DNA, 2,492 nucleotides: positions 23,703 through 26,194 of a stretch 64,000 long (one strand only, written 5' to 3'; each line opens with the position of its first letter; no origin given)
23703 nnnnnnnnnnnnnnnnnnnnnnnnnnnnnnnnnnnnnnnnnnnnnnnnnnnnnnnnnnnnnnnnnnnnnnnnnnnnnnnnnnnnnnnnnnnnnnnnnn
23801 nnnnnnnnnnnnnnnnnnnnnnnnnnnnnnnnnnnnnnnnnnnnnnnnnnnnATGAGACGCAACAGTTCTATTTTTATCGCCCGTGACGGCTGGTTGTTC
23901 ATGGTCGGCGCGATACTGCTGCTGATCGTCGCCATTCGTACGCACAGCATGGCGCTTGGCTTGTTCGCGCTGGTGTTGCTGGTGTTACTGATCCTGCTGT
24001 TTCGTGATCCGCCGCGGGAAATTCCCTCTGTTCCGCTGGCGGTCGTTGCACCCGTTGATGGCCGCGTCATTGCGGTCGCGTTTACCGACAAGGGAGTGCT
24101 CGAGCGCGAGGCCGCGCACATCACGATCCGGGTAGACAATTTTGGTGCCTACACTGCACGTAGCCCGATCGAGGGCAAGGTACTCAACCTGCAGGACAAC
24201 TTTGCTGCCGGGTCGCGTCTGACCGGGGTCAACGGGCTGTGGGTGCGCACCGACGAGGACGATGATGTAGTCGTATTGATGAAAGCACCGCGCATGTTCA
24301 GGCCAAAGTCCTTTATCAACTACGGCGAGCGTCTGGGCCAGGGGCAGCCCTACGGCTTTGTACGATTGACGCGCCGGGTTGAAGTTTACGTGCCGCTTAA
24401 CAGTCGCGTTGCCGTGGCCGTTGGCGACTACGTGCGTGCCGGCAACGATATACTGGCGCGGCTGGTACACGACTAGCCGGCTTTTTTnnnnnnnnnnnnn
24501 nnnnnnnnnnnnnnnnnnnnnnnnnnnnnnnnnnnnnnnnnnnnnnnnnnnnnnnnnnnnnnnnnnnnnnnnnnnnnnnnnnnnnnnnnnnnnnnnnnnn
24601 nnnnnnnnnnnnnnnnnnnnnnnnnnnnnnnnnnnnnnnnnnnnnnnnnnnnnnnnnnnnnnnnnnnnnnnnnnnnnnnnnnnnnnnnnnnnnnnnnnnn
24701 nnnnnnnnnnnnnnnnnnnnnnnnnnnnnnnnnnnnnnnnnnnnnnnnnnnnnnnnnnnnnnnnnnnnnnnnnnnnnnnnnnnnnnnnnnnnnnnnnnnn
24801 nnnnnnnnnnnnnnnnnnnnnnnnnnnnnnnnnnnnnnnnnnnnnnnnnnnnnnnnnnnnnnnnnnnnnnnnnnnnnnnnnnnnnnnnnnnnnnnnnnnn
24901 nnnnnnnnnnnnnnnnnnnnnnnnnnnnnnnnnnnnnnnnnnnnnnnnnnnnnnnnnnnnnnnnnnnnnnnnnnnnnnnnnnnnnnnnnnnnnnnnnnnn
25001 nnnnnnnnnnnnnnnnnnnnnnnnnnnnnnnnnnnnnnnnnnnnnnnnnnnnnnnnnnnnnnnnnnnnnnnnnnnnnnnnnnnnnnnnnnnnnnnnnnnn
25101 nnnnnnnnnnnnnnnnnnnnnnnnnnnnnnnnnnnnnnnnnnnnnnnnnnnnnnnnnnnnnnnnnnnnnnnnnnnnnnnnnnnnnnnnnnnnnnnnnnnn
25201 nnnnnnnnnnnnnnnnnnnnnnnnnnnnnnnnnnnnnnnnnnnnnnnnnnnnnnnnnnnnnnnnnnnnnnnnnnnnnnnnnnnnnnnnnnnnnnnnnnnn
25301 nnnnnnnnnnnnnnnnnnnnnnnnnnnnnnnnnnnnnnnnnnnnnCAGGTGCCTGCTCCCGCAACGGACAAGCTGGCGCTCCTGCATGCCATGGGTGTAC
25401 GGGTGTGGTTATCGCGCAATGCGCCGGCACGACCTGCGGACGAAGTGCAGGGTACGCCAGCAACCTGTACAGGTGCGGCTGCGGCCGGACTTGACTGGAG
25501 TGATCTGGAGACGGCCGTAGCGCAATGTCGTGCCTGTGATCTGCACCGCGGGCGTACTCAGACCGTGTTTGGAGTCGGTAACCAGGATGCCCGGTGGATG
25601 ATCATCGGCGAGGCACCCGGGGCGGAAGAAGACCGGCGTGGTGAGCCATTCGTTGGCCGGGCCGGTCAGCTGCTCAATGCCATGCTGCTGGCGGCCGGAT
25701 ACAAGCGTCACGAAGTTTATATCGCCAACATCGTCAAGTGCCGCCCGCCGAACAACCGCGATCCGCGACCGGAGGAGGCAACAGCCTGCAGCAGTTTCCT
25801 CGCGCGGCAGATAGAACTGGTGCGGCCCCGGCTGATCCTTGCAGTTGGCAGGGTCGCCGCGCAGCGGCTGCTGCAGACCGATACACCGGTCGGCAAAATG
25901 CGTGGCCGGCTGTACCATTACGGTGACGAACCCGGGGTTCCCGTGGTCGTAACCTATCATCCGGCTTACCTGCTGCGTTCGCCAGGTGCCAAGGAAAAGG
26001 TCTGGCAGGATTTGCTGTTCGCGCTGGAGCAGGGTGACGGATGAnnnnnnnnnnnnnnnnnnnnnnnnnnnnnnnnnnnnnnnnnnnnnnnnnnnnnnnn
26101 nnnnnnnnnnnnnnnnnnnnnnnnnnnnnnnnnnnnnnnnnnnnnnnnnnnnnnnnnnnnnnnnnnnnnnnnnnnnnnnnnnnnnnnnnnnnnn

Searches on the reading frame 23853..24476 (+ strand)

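Call 55: search_protein_families(library=pfam, proteins=[window:23853-24476:+], max_evalue=0.00001)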
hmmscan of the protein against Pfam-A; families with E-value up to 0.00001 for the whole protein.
window:23853-24476:+ (207 aa): 1 family
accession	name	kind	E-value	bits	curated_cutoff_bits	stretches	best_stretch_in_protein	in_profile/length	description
PF02666.20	PS_Dcarbxylase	-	8.6e-08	32.5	22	0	49-201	8-197/198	Phosphatidylserine decarboxylase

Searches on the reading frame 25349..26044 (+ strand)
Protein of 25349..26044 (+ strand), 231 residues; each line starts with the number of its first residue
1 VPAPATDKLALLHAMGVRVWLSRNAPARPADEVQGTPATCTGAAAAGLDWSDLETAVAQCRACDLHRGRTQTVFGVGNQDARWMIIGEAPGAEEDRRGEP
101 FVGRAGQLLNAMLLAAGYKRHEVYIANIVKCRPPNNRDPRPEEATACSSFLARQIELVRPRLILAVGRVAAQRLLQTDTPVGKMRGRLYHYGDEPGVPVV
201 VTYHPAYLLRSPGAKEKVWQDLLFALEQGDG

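Call 55: search_protein_families(library=pfam, proteins=[window:25349-26044:+], max_evalue=0.00001)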
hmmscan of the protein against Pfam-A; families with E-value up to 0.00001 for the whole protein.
window:25349-26044:+ (231 aa): 1 family
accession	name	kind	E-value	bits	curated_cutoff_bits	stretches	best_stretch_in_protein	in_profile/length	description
PF03167.25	UDG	-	4.9e-41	140.5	24.3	1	74-222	1-140/141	Uracil DNA glycosylase superfamily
